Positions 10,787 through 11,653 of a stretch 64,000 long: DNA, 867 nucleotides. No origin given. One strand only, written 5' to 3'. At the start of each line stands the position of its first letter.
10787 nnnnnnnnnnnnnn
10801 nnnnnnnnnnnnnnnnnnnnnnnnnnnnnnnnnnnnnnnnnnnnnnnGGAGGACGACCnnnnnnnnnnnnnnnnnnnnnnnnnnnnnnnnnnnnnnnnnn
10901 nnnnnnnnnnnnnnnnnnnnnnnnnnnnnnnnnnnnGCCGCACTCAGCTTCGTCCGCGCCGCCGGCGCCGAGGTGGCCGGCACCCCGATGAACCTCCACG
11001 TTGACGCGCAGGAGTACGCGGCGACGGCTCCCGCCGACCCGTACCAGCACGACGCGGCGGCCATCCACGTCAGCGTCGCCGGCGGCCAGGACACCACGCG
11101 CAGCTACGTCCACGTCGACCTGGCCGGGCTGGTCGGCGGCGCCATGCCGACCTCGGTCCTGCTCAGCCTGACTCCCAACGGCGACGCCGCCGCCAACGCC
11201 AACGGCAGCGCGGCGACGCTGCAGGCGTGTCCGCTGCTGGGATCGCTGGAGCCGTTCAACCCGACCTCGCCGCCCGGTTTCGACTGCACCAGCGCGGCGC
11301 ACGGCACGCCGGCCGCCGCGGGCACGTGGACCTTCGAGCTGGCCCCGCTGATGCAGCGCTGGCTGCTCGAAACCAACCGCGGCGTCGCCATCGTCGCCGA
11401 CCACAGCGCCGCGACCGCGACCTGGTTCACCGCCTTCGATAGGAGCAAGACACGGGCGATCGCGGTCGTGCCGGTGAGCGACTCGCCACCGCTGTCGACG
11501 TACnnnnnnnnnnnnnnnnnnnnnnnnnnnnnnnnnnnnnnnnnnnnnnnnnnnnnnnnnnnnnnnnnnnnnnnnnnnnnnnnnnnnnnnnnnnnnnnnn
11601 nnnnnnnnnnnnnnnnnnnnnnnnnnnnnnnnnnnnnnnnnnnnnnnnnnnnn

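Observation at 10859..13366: Rosetta-stone fusion: unknown secreted domain + 2 TM + Liv-type binding domain in one 835-aa protein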

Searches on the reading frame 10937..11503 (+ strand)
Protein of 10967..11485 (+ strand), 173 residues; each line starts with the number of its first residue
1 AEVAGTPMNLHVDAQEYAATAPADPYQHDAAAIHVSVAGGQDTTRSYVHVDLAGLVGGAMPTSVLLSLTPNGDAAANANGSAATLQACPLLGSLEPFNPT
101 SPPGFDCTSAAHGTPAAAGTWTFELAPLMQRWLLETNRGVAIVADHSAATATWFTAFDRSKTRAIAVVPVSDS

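Call 19: find_homologous_proteins(query=window:10967-11485:+, max_evalue=0.01)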
Query seq(173 aa): 589 candidates shared short words with the query, none scored E <= 0.01.
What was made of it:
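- Tried and rejected: It returned nothing, not even the protein itself (call 19).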

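Call 35: search_protein_representatives(alignment_id=A2)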
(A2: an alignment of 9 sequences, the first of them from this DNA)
Query: 9 sequences, 179 profile positions. Proteins with E-value up to 0.001 (for the whole library): 345; up to 1e-10: 76; up to 1e-30: 6. The best 150 are listed.
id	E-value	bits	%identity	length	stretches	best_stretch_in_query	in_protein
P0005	1.4e-94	331.3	-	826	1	1-176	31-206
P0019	2.3e-40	154.7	-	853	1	10-175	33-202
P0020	3.4e-35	137.9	-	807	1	9-171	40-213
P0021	1.1e-34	136.2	-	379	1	8-171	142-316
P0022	1.1e-33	132.9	-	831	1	8-169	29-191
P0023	6.6e-32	127.2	-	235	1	7-175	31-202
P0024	2.2e-30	122.2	-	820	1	5-172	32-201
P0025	2.1e-29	119.0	-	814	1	14-171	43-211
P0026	3.2e-27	111.9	-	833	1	5-177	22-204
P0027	5.3e-27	111.2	-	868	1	8-174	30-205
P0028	6.3e-27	110.9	-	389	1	10-177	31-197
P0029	3.7e-26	108.4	-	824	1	7-172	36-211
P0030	7.8e-26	107.4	-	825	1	3-171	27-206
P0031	4.1e-25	105.0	-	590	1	24-172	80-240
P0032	6.9e-25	104.3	-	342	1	4-176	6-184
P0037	8.6e-24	100.7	-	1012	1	9-172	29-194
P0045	3.5e-20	89.0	-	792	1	13-172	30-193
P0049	7.4e-20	87.9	-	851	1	14-170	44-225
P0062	1.7e-14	70.5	-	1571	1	16-172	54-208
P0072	6.2e-13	65.3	-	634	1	10-172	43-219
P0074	1.3e-12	64.3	-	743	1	16-177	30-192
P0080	9.2e-12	61.5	-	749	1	14-174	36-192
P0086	3.6e-11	59.6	-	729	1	14-168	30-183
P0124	8.2e-09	51.9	-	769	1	14-169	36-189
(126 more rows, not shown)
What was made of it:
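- The exhaustive profile search gave 345 hits (call 35).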

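Call 36: predict_structure(alignment_id=A2)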
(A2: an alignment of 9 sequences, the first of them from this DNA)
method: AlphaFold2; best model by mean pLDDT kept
length: 179 residues; sequences in the alignment: 9
mean_pLDDT: 40.7   pTM: 0.40
mean pLDDT of the five models: 40.7, 40.1, 38.4, 37.2, 35.7
residues with pLDDT >= 90: 0; 70-90: 0; 50-70: 54; < 50: 125
segments of 3 or more residues with pLDDT < 50: 1-88, 99-107, 141-143, 149-166, 174-179
pLDDT, mean of each block of 10 residues (from residue 1): 25 26 26 26 30 38 34 32 35 56 49 62 57 53 50 41 46 46
secondary structure, 60 per line:
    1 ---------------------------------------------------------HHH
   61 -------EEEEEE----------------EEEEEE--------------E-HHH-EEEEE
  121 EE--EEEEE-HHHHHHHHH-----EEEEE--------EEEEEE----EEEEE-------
elements in order: E68-73 E90-95 E116-122 E125-129 H131-139 E145-149 E158-163 E168-172
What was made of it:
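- Tried and rejected: Unusable, pLDDT 40.7 (call 36).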

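Call 41: search_protein_families(library=pfam, proteins=[P0074, P0080, P0086, P0124, P0037, P0062, P0024, P0045, P0049, P0072], max_evalue=0.001)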
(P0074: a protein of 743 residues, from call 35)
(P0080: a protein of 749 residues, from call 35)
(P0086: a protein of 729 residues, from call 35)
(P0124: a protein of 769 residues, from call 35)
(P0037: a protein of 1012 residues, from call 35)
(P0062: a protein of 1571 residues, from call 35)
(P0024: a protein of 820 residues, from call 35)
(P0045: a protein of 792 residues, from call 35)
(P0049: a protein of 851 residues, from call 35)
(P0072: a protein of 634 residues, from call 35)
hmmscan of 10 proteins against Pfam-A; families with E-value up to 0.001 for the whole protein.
P0074 (743 aa): 1 family
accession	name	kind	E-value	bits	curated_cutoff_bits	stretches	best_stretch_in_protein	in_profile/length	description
PF02653.21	BPD_transp_2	-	3.6e-25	89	26.8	1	338-573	4-239/269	Branched-chain amino acid transport system / permease component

P0080 (749 aa): 1 family
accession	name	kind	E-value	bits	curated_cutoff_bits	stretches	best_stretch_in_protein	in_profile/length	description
PF02653.21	BPD_transp_2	-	2.7e-31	109.1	26.8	1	330-560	8-238/269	Branched-chain amino acid transport system / permease component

P0086 (729 aa): 1 family
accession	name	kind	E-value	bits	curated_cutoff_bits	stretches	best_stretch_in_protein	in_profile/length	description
PF02653.21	BPD_transp_2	-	1e-23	84.3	26.8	1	335-578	8-252/269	Branched-chain amino acid transport system / permease component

P0124 (769 aa): 1 family
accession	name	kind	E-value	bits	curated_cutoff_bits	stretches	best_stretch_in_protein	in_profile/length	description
PF02653.21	BPD_transp_2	-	8.9e-26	91.1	26.8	1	342-594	7-261/269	Branched-chain amino acid transport system / permease component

P0037 (1012 aa): 1 family
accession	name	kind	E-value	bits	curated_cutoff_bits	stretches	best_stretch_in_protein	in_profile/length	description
PF02653.21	BPD_transp_2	-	1.2e-53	182.4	26.8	2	718-971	4-261/269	Branched-chain amino acid transport system / permease component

P0062 (1571 aa): 9 families
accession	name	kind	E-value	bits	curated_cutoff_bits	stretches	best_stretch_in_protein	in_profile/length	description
PF02653.21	BPD_transp_2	-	9.7e-60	202.4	26.8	2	712-970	5-265/269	Branched-chain amino acid transport system / permease component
PF00005.33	ABC_tran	-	8.3e-59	198.5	25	2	1302-1463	2-137/137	ABC transporter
PF13304.12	AAA_21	-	6.9e-20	72.7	27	1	1156-1218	230-295/304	AAA domain, putative AbiEii toxin, Type IV TA system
PF13555.12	AAA_29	-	4.4e-08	33.2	27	0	1054-1083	22-50/61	P-loop containing region of AAA domain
PF02463.25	SMC_N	-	8.2e-06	25.8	40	0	1312-1494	25-198/220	RecF/RecN/SMC N terminal domain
PF13604.12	AAA_30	-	0.0001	22.5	27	0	1313-1381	20-77/191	AAA domain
PF12399.14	BCA_ABC_TP_C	-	0.00012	22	25.5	1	1514-1536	3-25/27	Branched-chain amino acid ATP-binding cassette transporter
PF13476.12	AAA_23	-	0.00027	22.1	27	0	1312-1330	20-38/201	AAA domain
PF13481.12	AAA_25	-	0.00052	20.1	27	0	1047-1080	25-58/195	AAA domain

P0024 (820 aa): 1 family
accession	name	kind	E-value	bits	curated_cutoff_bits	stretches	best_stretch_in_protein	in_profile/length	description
PF13458.12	Peripla_BP_6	-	1e-31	111.3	31.7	1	477-796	31-334/343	Periplasmic binding protein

P0045 (792 aa): 1 family
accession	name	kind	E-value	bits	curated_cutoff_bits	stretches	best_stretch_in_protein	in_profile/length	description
PF13458.12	Peripla_BP_6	-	1.3e-19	71.6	31.7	1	449-766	31-331/343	Periplasmic binding protein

P0049 (851 aa): 1 family
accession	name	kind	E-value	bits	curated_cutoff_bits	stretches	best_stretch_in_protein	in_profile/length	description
PF13458.12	Peripla_BP_6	-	7.3e-13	49.3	31.7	1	541-724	69-252/343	Periplasmic binding protein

P0072 (634 aa): 1 family
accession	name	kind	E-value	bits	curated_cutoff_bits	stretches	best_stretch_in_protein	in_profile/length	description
PF04264.18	YceI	-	6.9e-12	46.4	23.7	1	472-628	15-149/150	YceI-like domain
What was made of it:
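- On Peripla_BP_6 / Liv-type (cluster B) substrate-binding protein: C-terminal domain: Fused relatives P0024, P0045 and P0049 score 111, 72 and 49 bits, above the cut-off (call 41).
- Closest known: ABC importers with covalently tethered binding domains. Different: In sister lineages that second ectodomain, not the binding domain, is the part fused to the permease (call 41).
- Fused relatives P0024, P0045 and P0049 score above the Pfam cut-off (call 41). Independent fusions of the same domain to Liv permeases exist (call 41).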

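Call 54: search_solved_structures(query=A5, max_evalue=10)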
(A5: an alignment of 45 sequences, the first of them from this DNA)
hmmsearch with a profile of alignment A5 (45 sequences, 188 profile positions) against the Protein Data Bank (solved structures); distinct sequences matched with E-value up to 10: 1.
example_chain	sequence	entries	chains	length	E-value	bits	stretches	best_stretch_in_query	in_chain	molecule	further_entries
8wab_A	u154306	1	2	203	0.52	13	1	18-87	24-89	DNRLRE domain-containing protein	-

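Call 55: search_protein_families(library=ncbifam, alignment_id=A5, max_evalue=0.1)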
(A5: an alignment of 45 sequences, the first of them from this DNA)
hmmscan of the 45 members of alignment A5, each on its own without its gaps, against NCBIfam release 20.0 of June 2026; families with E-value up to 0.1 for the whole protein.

A. member 1, seq(189 aa): 2 families
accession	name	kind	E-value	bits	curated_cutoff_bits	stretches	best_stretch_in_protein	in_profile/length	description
NF033679.1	DNRLRE_dom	domain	0.00031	20.9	34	1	32-170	10-154/164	DNRLRE domain-containing protein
NF009716.0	PRK13244.1-2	subfamily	0.077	13.3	197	0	46-132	28-112/138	protease inhibitor protein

B. families by the number of members that match (of 45 scanned): 6 families
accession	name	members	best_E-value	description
NF033679.1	DNRLRE_dom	35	2.5e-13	DNRLRE domain-containing protein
TIGR03396.1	PC_PLC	1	0.021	phosphocholine-specific phospholipase C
TIGR01455.1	glmM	1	0.069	phosphoglucosamine mutase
NF009716.0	PRK13244.1-2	1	0.077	protease inhibitor protein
NF033510.3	Ca_tandemer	1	0.077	Ca2+-stabilized repeat-containing adhesin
NF009282.1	PRK12642.1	1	0.092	flagellar basal-body rod protein FlgF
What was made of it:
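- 10970..11485 (+): DNRLRE/CBM96-fold beta-sandwich ectodomain. C124 and C143 are conserved in 89% of relatives. NCBIfam DNRLRE_dom E 3.1e-4 for this domain; 35 of 45 relatives match (call 55).
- On DNRLRE domain (NF033679) / CBM96 (PF24517): N-terminal domain: Of 45 relatives, 35 match at E <= 0.1, best 2.5e-13 (call 55).
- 35 of 45 relatives hit DNRLRE_dom, best 2.5e-13 (call 55).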

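Call 59: predict_structure(alignment_id=A5)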
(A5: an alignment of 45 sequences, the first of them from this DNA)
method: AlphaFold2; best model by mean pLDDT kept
length: 189 residues; sequences in the alignment: 45
mean_pLDDT: 91.7   pTM: 0.86
mean pLDDT of the five models: 91.7, 91.7, 91.6, 91.3, 91.1
residues with pLDDT >= 90: 144; 70-90: 34; 50-70: 11; < 50: 0
segments of 3 or more residues with pLDDT < 50: none
pLDDT, mean of each block of 10 residues (from residue 1): 63 86 97 92 96 97 87 97 96 97 96 97 94 95 91 89 97 95 81
secondary structure, 60 per line:
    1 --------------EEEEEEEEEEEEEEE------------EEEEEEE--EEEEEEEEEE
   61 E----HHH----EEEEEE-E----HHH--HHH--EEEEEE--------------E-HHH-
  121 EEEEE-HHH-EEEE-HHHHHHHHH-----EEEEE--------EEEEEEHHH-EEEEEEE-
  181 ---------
elements in order: E15-29 E42-48 E51-61 E73-78 E95-100 E121-125 E131-134 H136-144 E150-154 E163-168 E173-179
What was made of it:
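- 10970..11485 (+): AF2 pLDDT 91.7 (call 59).
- On DNRLRE domain (NF033679) / CBM96 (PF24517): N-terminal domain: The AF2 model has pLDDT 91.7 (call 59).
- AF2 pLDDT is 91.7 and pTM 0.86 (call 59). A well-folded 170-aa domain conserved across 345 detectable relatives and three architectures is more than a spacer needs (calls 35, 59).
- Tried and rejected: The 45-sequence alignment solved this (call 59).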

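Call 64: fold_search(model_id=the predicted structure, library=pdb)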
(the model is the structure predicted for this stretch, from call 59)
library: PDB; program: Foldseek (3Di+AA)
matches with E <= 10: 563; with E <= 0.001: 2
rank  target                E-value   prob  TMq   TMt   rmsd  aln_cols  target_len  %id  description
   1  8wab_A                3.9e-05  1.00  0.62  0.65   4.1       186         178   12  Crystal structure of a chondroitin sulfate-binding carbohydrate binding module of a chondroitinase (released 2024-01-17)
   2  8wab_B                8.8e-05  1.00  0.62  0.66   4.0       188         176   12  Crystal structure of a chondroitin sulfate-binding carbohydrate binding module of a chondroitinase (released 2024-01-17)
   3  4yci_B                6.3e-03  1.00  0.50  0.51   5.7       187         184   11  non-latent pro-bone morphogenetic protein 9 (released 2015-03-04)
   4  8fxs_A                6.6e-03  0.98  0.41  0.27  10.2       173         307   13  Crystal structure of human pro-TGF-beta2 in complex with Nb9 (released 2023-06-21)
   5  4ycg_B                7.0e-03  1.00  0.48  0.47   5.6       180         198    9  Pro-bone morphogenetic protein 9 (released 2015-03-04)
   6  4yci_A                8.7e-03  0.98  0.42  0.40   8.5       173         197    9  non-latent pro-bone morphogenetic protein 9 (released 2015-03-04)
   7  7vbo                  1.5e-02  0.94  0.41  0.42  12.5       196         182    9  Alginate binding domain CBM (released 2022-09-07)
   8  4ycg_A                1.7e-02  0.97  0.42  0.41  10.5       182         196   12  Pro-bone morphogenetic protein 9 (released 2015-03-04)
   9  8fxs_B                2.2e-02  0.90  0.38  0.26  10.4       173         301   13  Crystal structure of human pro-TGF-beta2 in complex with Nb9 (released 2023-06-21)
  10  5ntu_A                2.5e-02  0.63  0.30  0.20  14.3       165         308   10  Crystal Structure of human Pro-myostatin Precursor at 2.6 A Resolution (released 2018-01-17)
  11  9l52_A                3.5e-02  0.28  0.18  0.12  14.8       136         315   11  The ring expansion oxygenase SpoC in complex with Fe and stipitaldehyde (released 2026-01-07)
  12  1shw_B                3.9e-02  0.38  0.30  0.31  11.6       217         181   10  EphB2 / EphrinA5 Complex Structure (released 2004-05-18)
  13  6sf2_F                4.6e-02  0.98  0.45  0.52   6.4       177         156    6  Ternary complex of human bone morphogenetic protein 9 (BMP9) growth factor domain, its prodomain and extracellular dom (released 2020-04-08)
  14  9l51_A                4.8e-02  0.28  0.18  0.13  13.2       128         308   10  The structure of the ring expansion oxygenase SpoC (released 2025-12-24)
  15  9l50_B                5.1e-02  0.21  0.17  0.12  14.5       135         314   10  The ring expansion oxygenase SpoC in complex with Mn and N-oxalylglycine (NOG) (released 2025-12-24)
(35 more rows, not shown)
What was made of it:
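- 10970..11485 (+): Foldseek 8wab E 3.9e-5, TM 0.62-0.65 (call 64).
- On DNRLRE domain (NF033679) / CBM96 (PF24517): N-terminal domain: 7vbo (CBM96) is seventh, at E 0.015 and TM 0.41 (call 64).
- Closest known: MalF P2 periplasmic loop of the maltose importer. Same: The prodomains are the next-best structural neighbours (call 64).
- TGF-beta-family prodomains and CBM96 7vbo follow (call 64). Structural neighbours include BMP9 and TGF-beta prodomains, which are protein-binding arms (call 64).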

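Call 72: find_related_loci(query=A7, collection=metagenome_contigs, flank=9000)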
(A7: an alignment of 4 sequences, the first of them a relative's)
Query A7 (325 aa) in metagenome_contigs; peptide patterns used: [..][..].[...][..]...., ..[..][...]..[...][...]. (x = any residue, [..] = any of these).
167 stretches matched a pattern; 19 encode a relative of the query (tblastn E <= 1e-3); 19 distinct loci.
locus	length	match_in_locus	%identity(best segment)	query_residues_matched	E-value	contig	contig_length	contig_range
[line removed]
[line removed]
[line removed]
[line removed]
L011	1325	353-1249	45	35-325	3e-71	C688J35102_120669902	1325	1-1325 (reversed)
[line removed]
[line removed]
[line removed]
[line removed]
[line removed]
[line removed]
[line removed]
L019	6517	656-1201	52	30-221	9e-57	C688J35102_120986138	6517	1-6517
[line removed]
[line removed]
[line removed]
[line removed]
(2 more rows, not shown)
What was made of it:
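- Tried and rejected: A 4-sequence one worked (call 72).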

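Call 75: search_protein_families(library=pfam, proteins=[L017:624-1763:-, L018:1751-2959:-, L013:6550-7767:-, L013:5339-6682:+, L013:9012-10016:-, L018:3975-5036:-, L013:10628-12310:+, L013:12329-13738:+, L013:13597-15180:+, L013:15138-16037:+], max_evalue=0.001)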
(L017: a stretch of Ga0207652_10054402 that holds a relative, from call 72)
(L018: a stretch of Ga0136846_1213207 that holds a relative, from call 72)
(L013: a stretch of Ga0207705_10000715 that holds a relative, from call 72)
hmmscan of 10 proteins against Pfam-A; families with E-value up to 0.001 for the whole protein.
L017:624-1763:- (380 aa): 2 families
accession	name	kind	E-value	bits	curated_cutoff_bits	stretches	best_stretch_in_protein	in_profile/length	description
PF13378.12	MR_MLE_C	-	1.3e-55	188.9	29.4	1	163-366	8-218/219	Enolase C-terminal domain-like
PF02746.21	MR_MLE_N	-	2.3e-07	31.5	22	1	25-136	11-117/117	Mandelate racemase / muconate lactonizing enzyme, N-terminal domain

L018:1751-2959:- (403 aa): 2 families
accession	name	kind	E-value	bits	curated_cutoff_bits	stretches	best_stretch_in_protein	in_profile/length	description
PF13378.12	MR_MLE_C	-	3.5e-56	190.8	29.4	1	186-387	8-216/219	Enolase C-terminal domain-like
PF02746.21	MR_MLE_N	-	2.7e-09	37.7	22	1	50-159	13-117/117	Mandelate racemase / muconate lactonizing enzyme, N-terminal domain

L013:6550-7767:- (406 aa): 2 families
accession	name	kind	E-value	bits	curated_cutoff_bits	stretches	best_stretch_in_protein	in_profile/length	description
PF13378.12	MR_MLE_C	-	6.2e-53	180.2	29.4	1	189-389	8-215/219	Enolase C-terminal domain-like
PF02746.21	MR_MLE_N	-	1.7e-07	31.9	22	1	52-161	12-116/117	Mandelate racemase / muconate lactonizing enzyme, N-terminal domain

L013:5339-6682:+ (448 aa): 2 families
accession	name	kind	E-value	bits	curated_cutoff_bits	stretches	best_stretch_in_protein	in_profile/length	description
PF07690.21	MFS_1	-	2.6e-32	112.5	33.4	2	31-242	4-220/347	Major Facilitator Superfamily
PF05977.19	MFS_3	-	2.3e-19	69.7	27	1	22-402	9-391/524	Transmembrane secretion effector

L013:9012-10016:- (335 aa): 0 families

L018:3975-5036:- (354 aa): 0 families

L013:10628-12310:+ (561 aa): 2 families
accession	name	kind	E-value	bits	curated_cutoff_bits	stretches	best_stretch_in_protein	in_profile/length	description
PF07969.17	Amidohydro_3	-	4.6e-20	73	29.7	1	453-543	382-472/472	Amidohydrolase family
PF01979.26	Amidohydro_1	-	2e-05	24.4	25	0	459-541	267-344/345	Amidohydrolase family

L013:12329-13738:+ (470 aa): 1 family
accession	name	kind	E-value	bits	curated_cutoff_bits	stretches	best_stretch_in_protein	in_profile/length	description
PF00144.29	Beta-lactamase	-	1.1e-63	215.9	27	1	11-331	2-313/329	Beta-lactamase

L013:13597-15180:+ (528 aa): 2 families
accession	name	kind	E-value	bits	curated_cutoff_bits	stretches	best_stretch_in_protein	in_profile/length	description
PF00144.29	Beta-lactamase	-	2.4e-60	204.9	27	1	68-389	3-317/329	Beta-lactamase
PF11954.13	DUF3471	-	3.8e-08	34.1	29.3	1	431-513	3-90/103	Domain of unknown function (DUF3471)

L013:15138-16037:+ (300 aa): 1 family
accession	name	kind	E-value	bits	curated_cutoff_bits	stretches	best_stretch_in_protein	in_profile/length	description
PF04951.18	Peptidase_M55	-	2.8e-90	302.7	25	1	21-280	2-263/264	D-aminopeptidase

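Call 83: search_protein_families(library=pfam, alignment_id=A5, max_evalue=0.1)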
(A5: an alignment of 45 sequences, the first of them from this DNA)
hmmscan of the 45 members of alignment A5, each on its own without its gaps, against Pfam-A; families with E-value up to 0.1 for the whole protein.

A. member 1, seq(189 aa): 0 families

B. families by the number of members that match (of 45 scanned): 8 families
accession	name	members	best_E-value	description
PF24517.2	CBM96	6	3.9e-05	Carbohydrate-binding module family 96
PF00688.24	TGFb_propeptide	2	0.018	TGF-beta propeptide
PF06508.19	QueC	1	0.012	Queuosine biosynthesis protein QueC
PF09063.15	Phage_coat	1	0.046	Phage PP7 coat protein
PF06848.17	Disaggr_repeat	1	0.051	Disaggregatase related repeat domain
PF14460.11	Prok-E2_D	1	0.06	Prokaryotic E2 family D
PF10907.13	DUF2749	1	0.063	Protein of unknown function (DUF2749)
PF20350.3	DUF6645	1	0.096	Family of unknown function (DUF6645)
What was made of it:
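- On DNRLRE domain (NF033679) / CBM96 (PF24517): N-terminal domain: Pfam CBM96 is hit by 6 of 45, best 3.9e-5, but not by the window's copy (call 83).
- Closest known: DNRLRE domain. Same: The location is extracytoplasmic (calls 55, 64, 83).
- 6 of 45 relatives hit Pfam CBM96 (call 83). Two of 45 relatives hit TGFb_propeptide (call 83).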
